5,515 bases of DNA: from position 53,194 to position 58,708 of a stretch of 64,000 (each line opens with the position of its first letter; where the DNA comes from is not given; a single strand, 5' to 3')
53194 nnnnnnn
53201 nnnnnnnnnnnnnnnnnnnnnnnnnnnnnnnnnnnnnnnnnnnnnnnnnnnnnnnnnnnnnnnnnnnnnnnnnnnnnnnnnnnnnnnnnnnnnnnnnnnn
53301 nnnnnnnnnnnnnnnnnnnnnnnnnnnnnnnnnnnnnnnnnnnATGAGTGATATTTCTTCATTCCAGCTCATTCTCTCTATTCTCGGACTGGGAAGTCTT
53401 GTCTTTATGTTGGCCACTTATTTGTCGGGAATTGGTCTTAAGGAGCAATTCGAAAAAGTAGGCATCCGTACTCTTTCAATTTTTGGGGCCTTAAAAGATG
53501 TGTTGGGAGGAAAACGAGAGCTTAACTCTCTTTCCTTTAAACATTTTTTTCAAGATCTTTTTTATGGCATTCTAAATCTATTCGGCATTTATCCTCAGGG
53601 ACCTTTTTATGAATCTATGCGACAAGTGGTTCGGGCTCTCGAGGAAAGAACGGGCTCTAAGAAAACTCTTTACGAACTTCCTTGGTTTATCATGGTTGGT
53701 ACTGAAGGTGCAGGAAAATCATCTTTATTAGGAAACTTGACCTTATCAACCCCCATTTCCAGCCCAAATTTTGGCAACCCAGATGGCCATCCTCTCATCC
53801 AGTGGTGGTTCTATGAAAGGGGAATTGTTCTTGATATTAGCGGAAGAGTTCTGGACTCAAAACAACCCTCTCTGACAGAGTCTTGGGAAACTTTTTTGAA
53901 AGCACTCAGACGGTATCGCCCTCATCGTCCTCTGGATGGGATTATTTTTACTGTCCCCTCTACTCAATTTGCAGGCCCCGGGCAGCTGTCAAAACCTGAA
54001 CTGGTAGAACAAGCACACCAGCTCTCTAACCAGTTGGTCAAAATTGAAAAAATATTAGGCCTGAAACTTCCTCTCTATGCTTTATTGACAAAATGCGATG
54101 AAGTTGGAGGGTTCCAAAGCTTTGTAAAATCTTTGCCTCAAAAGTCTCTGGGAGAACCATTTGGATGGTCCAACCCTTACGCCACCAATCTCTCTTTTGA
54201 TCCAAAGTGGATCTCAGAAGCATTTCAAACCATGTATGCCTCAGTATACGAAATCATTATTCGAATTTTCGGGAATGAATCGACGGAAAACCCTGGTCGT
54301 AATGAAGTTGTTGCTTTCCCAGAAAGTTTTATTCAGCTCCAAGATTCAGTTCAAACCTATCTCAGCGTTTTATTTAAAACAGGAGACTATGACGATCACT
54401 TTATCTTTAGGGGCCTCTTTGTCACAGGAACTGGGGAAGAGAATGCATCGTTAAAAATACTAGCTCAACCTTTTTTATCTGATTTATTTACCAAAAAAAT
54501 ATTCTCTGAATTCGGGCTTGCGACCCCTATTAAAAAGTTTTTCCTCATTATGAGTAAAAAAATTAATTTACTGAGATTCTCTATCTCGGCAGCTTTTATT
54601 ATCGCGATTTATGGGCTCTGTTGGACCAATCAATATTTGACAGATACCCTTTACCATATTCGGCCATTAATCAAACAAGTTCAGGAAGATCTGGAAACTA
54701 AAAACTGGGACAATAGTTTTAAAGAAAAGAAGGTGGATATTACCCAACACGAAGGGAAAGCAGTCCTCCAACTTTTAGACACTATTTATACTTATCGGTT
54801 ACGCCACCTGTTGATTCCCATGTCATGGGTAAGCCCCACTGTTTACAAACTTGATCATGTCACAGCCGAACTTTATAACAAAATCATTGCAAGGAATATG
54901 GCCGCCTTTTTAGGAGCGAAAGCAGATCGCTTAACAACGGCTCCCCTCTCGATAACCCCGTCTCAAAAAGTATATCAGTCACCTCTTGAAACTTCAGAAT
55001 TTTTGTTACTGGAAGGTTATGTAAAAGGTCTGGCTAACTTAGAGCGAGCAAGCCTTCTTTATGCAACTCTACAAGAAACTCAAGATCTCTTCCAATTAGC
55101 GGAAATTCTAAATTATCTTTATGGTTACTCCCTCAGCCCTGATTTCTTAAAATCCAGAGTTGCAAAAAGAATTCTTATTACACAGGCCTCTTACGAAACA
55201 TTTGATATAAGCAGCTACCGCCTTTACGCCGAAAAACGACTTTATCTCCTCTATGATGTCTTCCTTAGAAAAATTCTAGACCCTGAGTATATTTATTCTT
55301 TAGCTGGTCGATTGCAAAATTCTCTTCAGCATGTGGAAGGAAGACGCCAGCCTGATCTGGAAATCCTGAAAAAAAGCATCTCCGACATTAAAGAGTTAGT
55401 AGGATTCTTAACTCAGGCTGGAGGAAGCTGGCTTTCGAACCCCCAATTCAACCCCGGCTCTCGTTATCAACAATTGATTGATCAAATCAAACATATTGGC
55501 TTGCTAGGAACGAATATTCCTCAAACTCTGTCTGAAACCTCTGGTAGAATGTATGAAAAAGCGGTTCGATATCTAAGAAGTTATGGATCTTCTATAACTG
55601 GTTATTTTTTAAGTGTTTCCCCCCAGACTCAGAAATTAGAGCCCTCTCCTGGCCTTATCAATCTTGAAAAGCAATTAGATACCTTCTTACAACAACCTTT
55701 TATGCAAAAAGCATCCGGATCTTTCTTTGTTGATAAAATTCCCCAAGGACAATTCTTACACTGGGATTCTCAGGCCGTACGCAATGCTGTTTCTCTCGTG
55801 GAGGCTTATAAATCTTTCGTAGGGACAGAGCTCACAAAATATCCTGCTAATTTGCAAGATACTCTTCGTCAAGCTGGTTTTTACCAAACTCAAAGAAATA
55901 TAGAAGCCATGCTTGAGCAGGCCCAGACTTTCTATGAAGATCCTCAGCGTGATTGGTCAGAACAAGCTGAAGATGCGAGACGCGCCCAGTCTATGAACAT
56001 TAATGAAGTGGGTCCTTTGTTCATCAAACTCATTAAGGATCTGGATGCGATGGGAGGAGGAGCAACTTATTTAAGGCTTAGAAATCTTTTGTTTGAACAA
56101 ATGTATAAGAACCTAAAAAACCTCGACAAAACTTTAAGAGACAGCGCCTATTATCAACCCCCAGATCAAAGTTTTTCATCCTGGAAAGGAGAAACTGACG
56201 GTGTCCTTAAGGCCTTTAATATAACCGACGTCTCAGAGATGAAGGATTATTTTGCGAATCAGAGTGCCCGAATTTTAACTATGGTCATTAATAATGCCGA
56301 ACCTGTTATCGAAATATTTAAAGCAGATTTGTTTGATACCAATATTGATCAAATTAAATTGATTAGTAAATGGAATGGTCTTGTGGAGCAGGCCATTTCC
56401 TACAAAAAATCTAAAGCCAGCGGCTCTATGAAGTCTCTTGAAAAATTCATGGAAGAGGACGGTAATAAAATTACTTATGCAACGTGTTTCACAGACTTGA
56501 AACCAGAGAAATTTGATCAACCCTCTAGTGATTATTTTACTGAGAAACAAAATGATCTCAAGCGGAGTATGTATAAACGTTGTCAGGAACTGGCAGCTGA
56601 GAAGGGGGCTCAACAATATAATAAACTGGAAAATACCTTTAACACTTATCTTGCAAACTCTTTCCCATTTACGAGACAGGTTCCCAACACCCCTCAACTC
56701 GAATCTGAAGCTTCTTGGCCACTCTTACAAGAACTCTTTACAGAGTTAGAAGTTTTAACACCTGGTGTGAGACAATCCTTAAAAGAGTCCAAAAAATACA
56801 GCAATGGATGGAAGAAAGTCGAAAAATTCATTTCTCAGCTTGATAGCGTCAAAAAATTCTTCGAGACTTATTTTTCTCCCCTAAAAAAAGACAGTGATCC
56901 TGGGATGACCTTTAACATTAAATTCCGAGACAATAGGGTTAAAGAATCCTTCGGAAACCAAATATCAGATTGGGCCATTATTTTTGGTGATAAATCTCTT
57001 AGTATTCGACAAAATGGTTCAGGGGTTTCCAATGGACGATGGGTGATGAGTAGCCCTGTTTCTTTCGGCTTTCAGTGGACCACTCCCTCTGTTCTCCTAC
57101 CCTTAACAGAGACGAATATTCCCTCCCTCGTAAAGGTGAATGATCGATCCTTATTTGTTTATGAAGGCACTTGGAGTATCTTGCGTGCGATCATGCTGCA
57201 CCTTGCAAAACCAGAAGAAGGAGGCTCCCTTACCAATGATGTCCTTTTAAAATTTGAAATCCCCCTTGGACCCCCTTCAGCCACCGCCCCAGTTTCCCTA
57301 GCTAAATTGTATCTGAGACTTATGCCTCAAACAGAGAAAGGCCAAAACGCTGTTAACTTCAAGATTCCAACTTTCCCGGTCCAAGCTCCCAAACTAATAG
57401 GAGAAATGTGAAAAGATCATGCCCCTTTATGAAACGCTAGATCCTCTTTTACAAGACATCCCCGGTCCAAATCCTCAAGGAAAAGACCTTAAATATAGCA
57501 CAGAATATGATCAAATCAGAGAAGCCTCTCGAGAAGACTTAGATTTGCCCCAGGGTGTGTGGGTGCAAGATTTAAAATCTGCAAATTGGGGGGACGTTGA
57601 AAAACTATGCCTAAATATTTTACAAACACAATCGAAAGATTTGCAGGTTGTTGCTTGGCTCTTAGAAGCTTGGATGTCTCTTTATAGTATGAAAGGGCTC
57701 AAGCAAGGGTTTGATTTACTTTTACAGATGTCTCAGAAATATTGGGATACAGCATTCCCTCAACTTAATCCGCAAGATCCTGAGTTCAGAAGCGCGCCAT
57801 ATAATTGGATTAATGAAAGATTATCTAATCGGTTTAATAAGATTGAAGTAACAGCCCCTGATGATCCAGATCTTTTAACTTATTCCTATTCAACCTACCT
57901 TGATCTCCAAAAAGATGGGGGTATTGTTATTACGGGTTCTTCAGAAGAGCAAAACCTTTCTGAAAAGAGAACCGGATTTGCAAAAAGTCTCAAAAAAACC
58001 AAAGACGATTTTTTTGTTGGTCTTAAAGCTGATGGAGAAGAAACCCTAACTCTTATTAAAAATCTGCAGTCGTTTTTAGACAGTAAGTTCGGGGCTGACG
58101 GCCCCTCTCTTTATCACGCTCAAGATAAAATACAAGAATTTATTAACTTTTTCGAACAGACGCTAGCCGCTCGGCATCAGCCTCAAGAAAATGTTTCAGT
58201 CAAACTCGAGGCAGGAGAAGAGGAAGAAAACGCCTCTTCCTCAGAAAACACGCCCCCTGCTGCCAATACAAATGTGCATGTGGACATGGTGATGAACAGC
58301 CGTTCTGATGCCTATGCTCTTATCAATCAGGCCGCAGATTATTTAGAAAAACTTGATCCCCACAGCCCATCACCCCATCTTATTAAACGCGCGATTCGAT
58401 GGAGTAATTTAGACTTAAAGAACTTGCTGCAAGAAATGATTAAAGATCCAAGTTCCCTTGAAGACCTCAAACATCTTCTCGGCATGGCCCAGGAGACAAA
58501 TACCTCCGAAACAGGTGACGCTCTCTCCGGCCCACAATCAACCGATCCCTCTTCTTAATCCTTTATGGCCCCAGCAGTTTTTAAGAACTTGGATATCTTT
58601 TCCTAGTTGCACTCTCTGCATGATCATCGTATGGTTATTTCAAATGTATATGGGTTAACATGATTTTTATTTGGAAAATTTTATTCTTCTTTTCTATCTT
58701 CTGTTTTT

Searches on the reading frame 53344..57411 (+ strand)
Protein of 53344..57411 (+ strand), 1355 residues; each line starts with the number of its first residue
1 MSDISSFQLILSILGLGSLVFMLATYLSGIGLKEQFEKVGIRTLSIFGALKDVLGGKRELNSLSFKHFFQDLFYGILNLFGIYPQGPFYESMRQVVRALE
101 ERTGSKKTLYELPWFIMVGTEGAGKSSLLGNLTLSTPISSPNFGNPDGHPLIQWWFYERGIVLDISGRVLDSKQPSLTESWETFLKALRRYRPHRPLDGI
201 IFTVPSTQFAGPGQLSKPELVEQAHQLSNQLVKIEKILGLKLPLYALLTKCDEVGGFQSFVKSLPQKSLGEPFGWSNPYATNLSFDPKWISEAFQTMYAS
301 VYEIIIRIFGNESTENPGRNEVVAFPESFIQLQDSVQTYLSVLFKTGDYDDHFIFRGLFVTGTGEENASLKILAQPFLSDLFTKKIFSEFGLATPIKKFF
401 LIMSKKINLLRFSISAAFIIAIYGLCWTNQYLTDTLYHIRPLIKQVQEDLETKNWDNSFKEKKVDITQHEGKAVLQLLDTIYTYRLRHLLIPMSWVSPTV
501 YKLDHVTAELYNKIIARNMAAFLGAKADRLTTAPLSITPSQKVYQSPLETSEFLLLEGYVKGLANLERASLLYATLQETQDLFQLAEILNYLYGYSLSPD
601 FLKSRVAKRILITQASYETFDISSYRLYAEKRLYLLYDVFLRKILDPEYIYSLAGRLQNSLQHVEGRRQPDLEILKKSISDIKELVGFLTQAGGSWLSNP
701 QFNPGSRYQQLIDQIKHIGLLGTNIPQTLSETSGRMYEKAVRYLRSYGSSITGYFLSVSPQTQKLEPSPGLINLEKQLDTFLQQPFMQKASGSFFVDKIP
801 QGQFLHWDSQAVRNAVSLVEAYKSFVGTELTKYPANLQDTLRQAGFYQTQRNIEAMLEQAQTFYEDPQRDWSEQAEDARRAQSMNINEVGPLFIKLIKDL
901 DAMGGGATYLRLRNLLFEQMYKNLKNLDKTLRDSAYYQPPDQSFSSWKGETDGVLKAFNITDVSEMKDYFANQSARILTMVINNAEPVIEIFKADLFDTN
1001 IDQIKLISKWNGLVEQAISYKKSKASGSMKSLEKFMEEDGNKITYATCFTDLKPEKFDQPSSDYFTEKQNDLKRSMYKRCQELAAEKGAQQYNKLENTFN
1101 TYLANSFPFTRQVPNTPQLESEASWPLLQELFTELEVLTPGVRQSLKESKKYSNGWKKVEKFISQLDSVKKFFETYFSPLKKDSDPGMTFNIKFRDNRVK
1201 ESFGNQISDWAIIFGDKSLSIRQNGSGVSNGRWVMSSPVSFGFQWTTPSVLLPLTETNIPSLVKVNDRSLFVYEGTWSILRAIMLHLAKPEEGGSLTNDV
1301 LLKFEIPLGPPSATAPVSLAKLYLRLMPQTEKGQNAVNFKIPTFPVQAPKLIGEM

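Call 4: search_protein_families(library=pfam, proteins=[window:53344-57411:+], max_evalue=0.1)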
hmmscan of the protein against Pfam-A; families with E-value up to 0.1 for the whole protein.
window:53344-57411:+ (1355 aa): 1 family
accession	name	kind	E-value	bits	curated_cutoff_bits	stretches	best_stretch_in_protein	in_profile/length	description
PF14331.11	IcmF-related_N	-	6.4e-40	137.6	25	1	179-397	6-242/259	IcmF-related N-terminal domain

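Call 6: search_protein_families(library=ncbifam, proteins=[window:53344-57411:+], max_evalue=0.1)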
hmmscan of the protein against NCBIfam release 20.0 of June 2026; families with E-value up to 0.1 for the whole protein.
window:53344-57411:+ (1355 aa): 2 families
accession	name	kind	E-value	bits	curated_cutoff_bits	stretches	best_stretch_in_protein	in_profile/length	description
TIGR03348.1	VI_IcmF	equivalog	2.6e-50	171.4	388.15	1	91-483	89-496/1168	type VI secretion system membrane subunit TssM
NF038226.1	IcmF_IVB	equivalog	3.4e-08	31.9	1000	1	111-342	25-241/973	type IVB secretion system protein IcmF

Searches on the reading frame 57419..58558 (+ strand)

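Call 4: search_protein_families(library=pfam, proteins=[window:57419-58558:+], max_evalue=0.1)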
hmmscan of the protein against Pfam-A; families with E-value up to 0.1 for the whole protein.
window:57419-58558:+ (379 aa): 1 family
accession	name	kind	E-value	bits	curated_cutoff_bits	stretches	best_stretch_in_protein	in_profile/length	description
PF06812.17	ImpA_N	-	2e-33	115.4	26.9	1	11-132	1-118/119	ImpA, N-terminal, type VI secretion system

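Call 6: search_protein_families(library=ncbifam, proteins=[window:57419-58558:+], max_evalue=0.1)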
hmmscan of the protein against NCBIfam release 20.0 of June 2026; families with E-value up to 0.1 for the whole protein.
window:57419-58558:+ (379 aa): 3 families
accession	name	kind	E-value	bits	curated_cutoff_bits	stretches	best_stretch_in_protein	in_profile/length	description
TIGR03363.1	VI_chp_8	equivalog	4e-77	260.3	160.85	1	7-355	3-353/353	type VI secretion system protein TssA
TIGR03362.1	VI_chp_7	equivalog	8.8e-24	84.4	230.1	2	8-142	3-126/476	type VI secretion system protein TssA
NF041244.1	IglI_fam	subfamily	0.00049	20.1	100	1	60-286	16-188/290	type VI secretion system protein IglI family protein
